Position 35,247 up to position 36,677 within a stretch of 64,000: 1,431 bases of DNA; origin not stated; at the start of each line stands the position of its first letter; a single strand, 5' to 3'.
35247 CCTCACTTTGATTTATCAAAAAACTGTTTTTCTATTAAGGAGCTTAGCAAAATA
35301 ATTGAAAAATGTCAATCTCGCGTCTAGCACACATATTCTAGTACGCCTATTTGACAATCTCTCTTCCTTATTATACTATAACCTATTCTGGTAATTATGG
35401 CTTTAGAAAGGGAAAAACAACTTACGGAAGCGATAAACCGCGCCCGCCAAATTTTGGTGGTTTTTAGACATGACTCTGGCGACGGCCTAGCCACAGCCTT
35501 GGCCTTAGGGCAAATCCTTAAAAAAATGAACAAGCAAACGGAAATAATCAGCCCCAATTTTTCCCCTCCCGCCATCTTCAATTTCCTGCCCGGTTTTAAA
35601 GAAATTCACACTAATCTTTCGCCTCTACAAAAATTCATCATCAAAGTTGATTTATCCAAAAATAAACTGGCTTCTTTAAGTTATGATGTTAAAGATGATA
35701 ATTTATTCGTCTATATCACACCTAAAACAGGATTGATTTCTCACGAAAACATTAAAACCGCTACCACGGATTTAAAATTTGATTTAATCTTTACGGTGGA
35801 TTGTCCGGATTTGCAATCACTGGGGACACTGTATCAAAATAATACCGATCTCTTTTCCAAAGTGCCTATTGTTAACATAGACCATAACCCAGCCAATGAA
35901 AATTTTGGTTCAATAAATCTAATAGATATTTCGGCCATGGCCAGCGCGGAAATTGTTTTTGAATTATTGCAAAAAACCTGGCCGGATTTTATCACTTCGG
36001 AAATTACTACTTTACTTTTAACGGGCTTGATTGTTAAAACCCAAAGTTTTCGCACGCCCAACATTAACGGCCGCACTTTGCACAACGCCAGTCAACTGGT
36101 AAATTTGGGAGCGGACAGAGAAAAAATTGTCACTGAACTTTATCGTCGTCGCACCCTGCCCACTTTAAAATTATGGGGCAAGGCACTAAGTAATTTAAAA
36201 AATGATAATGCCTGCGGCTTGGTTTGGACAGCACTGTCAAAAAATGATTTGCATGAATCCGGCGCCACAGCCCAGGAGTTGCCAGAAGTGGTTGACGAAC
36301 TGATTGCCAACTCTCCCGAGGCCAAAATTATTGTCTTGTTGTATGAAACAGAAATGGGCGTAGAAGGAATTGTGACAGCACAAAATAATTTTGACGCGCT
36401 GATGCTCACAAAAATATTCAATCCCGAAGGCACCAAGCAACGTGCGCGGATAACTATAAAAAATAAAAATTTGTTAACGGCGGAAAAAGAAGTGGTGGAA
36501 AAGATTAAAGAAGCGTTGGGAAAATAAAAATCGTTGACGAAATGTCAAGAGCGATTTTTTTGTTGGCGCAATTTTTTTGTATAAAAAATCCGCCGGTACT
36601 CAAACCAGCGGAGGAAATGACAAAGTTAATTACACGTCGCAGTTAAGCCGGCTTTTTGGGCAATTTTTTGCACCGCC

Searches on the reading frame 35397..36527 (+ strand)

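Call 69: search_protein_families(library=pfam, proteins=[window:35397-36527:+], max_evalue=0.00001)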
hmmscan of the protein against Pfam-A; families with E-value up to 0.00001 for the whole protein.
window:35397-36527:+ (376 aa): 1 family
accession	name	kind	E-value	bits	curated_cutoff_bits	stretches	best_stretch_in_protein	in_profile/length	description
PF01368.27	DHH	-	2e-09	38.3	28.1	1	21-210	3-124/125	DHH family, N-terminal domain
